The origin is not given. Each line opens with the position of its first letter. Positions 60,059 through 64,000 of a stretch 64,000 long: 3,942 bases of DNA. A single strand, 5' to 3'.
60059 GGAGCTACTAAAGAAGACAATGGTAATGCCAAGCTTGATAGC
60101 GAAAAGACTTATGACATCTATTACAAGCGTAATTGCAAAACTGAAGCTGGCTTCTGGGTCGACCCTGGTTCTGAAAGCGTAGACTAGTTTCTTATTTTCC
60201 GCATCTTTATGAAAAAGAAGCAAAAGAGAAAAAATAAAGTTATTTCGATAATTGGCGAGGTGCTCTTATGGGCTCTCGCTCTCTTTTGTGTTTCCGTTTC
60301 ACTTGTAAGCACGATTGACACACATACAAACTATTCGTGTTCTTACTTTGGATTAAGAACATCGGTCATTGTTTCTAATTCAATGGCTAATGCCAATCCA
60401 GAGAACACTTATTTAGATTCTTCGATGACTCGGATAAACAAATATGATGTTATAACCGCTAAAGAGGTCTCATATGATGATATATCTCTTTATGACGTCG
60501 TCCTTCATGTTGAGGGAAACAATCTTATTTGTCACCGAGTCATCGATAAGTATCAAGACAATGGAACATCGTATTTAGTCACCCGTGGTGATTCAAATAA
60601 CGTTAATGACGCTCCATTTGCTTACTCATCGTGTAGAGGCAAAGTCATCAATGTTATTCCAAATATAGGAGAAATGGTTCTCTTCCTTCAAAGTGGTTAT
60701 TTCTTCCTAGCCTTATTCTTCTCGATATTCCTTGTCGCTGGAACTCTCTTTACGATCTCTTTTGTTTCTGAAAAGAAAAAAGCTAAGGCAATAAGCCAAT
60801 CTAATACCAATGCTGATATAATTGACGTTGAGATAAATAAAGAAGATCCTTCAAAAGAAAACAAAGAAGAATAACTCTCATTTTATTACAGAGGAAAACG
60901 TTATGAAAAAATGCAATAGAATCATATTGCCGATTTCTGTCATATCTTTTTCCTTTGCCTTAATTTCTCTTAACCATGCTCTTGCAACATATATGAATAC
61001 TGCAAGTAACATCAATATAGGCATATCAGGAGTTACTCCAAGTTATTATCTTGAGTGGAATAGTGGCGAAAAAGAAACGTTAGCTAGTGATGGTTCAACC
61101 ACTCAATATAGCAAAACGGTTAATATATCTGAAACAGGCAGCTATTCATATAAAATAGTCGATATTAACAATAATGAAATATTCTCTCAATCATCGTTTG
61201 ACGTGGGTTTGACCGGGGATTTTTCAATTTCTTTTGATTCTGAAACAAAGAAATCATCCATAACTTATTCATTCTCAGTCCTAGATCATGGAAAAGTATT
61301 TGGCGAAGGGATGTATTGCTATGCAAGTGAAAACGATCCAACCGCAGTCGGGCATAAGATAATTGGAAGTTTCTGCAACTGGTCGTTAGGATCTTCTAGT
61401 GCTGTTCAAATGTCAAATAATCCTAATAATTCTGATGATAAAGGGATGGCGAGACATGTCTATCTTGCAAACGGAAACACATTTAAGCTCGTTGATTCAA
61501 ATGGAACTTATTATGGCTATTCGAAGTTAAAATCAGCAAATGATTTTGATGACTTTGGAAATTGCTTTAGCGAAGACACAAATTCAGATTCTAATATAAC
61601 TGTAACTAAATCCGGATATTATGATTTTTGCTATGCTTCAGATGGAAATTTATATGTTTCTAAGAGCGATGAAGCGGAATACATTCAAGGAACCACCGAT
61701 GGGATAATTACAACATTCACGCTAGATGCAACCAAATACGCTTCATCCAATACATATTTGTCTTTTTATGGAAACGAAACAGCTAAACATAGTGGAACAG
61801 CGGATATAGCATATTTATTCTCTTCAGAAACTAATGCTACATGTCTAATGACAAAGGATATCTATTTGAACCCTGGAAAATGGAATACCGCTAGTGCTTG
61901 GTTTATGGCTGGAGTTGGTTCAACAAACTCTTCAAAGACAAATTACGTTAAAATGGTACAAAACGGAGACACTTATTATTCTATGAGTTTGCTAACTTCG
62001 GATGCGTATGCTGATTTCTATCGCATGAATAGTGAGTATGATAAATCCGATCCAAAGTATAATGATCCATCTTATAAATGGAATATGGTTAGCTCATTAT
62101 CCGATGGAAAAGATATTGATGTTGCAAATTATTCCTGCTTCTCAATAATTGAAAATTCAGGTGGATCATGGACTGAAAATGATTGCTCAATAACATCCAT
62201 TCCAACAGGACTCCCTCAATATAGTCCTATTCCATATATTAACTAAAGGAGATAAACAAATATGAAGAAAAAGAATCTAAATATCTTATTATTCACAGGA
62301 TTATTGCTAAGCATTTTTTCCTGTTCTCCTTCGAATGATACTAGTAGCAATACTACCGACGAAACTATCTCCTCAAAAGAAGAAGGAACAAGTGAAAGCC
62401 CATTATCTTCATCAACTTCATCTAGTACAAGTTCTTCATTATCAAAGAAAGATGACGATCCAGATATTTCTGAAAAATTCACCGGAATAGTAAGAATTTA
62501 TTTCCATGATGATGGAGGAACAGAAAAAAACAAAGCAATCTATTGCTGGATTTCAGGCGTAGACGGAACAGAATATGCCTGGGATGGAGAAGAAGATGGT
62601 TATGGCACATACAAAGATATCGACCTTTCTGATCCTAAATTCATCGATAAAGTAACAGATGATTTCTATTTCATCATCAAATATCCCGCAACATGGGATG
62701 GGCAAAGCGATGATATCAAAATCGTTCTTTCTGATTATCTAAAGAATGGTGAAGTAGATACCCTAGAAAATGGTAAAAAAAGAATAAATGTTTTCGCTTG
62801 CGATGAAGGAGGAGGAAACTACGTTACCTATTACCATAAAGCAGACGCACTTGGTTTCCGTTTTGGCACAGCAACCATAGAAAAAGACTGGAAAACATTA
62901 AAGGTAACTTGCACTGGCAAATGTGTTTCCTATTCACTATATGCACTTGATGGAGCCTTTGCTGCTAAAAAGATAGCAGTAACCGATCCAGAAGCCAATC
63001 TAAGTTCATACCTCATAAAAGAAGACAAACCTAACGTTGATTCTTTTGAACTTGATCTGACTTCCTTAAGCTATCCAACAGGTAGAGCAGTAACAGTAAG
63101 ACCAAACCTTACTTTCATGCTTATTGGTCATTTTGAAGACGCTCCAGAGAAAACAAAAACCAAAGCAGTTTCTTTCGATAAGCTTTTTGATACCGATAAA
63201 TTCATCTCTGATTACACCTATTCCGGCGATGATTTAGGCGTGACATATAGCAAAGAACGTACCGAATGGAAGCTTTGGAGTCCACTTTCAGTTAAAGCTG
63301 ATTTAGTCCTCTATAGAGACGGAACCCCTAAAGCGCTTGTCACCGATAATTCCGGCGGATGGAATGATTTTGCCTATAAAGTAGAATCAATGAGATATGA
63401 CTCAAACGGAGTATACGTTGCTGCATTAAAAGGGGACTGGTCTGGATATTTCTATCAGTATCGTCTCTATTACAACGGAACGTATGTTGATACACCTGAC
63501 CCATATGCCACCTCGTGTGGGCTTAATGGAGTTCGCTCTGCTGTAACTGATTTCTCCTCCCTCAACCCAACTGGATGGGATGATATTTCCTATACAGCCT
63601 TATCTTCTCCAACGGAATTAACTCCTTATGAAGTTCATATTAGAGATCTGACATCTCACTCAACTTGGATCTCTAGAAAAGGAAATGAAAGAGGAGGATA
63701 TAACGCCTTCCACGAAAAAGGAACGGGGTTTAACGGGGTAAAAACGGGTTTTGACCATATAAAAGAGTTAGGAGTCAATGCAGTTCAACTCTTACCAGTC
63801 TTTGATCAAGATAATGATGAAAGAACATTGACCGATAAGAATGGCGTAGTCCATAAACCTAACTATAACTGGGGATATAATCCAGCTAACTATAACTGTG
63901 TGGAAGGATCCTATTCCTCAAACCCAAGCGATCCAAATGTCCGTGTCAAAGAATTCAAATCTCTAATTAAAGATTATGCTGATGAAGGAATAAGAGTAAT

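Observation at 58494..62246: SipW-type signal peptidase operon with three cognate secreted proteins: a TasA-like fibre/matrix system in a non-Bacillus host, apparently coupled to starch binding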

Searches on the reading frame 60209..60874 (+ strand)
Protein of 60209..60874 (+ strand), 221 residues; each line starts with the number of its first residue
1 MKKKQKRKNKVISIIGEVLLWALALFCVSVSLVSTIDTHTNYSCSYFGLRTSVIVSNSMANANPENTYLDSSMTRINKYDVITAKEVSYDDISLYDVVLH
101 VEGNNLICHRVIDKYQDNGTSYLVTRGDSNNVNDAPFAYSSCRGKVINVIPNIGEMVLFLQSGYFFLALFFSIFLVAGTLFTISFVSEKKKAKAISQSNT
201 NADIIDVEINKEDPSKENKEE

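Call 5: search_protein_families(library=pfam, proteins=[window:60209-60874:+], max_evalue=1)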
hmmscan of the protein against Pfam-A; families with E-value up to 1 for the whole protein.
window:60209-60874:+ (221 aa): 4 families
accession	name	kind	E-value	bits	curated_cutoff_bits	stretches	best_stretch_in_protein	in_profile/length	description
PF03595.22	SLAC1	-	0.01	15.5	27.9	1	10-48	244-284/331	Voltage-dependent anion channel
PF16465.11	DUF5046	-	0.039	13.6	25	1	65-112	177-221/264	Domain of unknown function (DUF5046)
PF09716.15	ETRAMP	-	0.45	11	29.1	0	2-25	46-69/81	Malarial early transcribed membrane protein (ETRAMP)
PF17280.7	DUF5345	-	0.63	10.7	27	1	4-35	28-59/77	Family of unknown function (DUF5345)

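Call 6: search_protein_families(library=ncbifam, proteins=[window:60209-60874:+], max_evalue=1)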
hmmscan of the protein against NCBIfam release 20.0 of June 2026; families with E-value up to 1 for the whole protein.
window:60209-60874:+ (221 aa): 5 families
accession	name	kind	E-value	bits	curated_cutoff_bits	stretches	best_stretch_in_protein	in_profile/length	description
TIGR02228.1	sigpep_I_arch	equivalog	2.9e-11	43.5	51.85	1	10-170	5-145/158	signal peptidase I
NF046067.1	SigPepSipWBacil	equivalog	8.6e-07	28.7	190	1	18-195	10-179/189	signal peptidase I SipW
TIGR02893.2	spore_yabQ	equivalog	0.069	13.4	32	1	5-38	31-64/88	spore cortex biosynthesis protein YabQ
NF045871.1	MBA_Nterm_para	domain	0.12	12.1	55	1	19-88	6-71/132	MBA family surface membrane protein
NF033486.1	harvest_ssl1498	equivalog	0.38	10.7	45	0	3-31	25-53/53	photosystem II assembly protein Psb34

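Call 11: find_encoding_contigs(protein=window:60209-60874:+, flank=10000, max_places=6)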
Protein window:60209-60874:+ (221 aa): no gene with exactly this product is on record in the collection.

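Call 32: search_solved_structures(query=window:60209-60871:+, max_evalue=10, show_alignments=2)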
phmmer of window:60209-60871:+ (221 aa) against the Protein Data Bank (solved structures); distinct sequences matched with E-value up to 10: 3.
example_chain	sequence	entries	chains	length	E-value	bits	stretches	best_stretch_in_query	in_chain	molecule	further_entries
7p2q_A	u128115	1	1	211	0.018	18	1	77-136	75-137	Signal peptidase complex catalytic subunit SEC11C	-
7p2p_A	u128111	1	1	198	0.5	13.4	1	80-136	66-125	Signal peptidase complex catalytic subunit SEC11A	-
9rjb_A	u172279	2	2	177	0.55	13.2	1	90-137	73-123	Signal peptidase complex catalytic subunit SEC11A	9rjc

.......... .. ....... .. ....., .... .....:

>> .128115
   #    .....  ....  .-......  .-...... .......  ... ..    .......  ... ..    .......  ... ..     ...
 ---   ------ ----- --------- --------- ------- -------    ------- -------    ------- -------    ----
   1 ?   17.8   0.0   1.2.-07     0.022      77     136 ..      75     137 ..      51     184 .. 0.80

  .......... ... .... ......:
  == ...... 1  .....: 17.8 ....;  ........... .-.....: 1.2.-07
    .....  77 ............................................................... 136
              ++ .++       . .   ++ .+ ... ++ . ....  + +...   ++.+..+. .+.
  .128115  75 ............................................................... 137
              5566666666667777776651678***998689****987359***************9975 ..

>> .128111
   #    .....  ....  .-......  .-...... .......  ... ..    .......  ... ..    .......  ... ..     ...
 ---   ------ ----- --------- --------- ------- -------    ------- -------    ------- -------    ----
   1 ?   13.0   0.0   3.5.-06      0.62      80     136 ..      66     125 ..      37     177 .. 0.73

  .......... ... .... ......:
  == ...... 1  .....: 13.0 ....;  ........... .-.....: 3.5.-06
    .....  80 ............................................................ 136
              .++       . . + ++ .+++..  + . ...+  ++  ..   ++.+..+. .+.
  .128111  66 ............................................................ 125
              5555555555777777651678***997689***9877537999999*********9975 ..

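Call 99: search_protein_families(library=phrogs, proteins=[window:60209-60874:+], max_evalue=0.01)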
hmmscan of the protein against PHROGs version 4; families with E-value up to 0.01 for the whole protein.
window:60209-60874:+ (221 aa): 0 families

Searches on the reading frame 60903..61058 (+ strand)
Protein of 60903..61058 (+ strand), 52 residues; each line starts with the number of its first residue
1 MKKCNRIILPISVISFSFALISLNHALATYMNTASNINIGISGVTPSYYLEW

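Call 30: search_protein_families(library=ncbifam, proteins=[window:60903-61058:+], max_evalue=10)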
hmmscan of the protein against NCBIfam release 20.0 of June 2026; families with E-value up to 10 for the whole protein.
seq(52 aa): 1 family
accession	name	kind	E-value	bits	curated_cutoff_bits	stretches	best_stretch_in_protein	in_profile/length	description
TIGR04313.1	aro_clust_Mycop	subfamily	0.092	12.4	40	1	1-30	1-27/296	aromatic motif membrane protein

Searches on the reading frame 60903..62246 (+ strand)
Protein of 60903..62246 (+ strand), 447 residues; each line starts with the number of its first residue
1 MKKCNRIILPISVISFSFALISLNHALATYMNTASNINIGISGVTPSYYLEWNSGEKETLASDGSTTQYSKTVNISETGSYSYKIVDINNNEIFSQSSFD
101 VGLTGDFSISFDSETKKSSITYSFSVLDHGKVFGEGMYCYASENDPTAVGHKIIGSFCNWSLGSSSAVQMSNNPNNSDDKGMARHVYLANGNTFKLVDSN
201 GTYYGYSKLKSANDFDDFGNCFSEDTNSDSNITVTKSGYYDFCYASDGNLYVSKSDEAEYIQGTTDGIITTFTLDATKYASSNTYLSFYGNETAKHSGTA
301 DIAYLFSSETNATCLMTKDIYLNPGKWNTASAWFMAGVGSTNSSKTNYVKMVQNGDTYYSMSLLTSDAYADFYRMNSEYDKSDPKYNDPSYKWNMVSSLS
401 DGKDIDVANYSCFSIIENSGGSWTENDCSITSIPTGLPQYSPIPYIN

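Call 5: search_protein_families(library=pfam, proteins=[window:60903-62246:+], max_evalue=1)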
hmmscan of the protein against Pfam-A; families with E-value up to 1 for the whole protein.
window:60903-62246:+ (447 aa): 1 family
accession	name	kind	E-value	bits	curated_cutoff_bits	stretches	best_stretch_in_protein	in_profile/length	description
PF16411.10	SusF_SusE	-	3.3e-07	31.2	27.5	1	153-266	1-104/167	Outer membrane protein SusF_SusE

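Call 6: search_protein_families(library=ncbifam, proteins=[window:60903-62246:+], max_evalue=1)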
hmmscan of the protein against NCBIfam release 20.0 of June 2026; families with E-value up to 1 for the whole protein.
window:60903-62246:+ (447 aa): 0 families

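Call 83: search_protein_families(library=pfam, alignment_id=A4, max_evalue=0.1)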
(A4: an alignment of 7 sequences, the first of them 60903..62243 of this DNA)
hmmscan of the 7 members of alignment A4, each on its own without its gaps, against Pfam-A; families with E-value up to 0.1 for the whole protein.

A. member 1, window:60903-62243:+ (447 aa): 1 family
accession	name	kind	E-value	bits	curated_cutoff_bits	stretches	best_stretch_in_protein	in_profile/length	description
PF16411.10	SusF_SusE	-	3.3e-07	31.2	27.5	1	153-266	1-104/167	Outer membrane protein SusF_SusE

B. families by the number of members that match (of 7 scanned): 3 families
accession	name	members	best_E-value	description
PF16411.10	SusF_SusE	1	3.3e-07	Outer membrane protein SusF_SusE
PF14699.12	hGDE_N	1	0.004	N-terminal domain from the human glycogen debranching enzyme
PF09211.15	DUF1958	1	0.0055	Domain of unknown function (DUF1958)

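Call 99: search_protein_families(library=phrogs, proteins=[window:60903-62246:+], max_evalue=0.01)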
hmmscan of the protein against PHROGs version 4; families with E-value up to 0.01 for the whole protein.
window:60903-62246:+ (447 aa): 0 families

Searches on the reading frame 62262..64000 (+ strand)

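Call 22: search_protein_families(library=pfam, proteins=[window:62262-64000:+], max_evalue=0.00001)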
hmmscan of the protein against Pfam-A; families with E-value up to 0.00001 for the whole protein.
window:62262-64000:+ (579 aa): 1 family
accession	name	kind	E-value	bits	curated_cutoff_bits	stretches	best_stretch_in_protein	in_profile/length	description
PF02922.24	CBM_48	-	7.7e-07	29.8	22.4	0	325-416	2-83/83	Carbohydrate-binding module 48 (Isoamylase N-terminal domain)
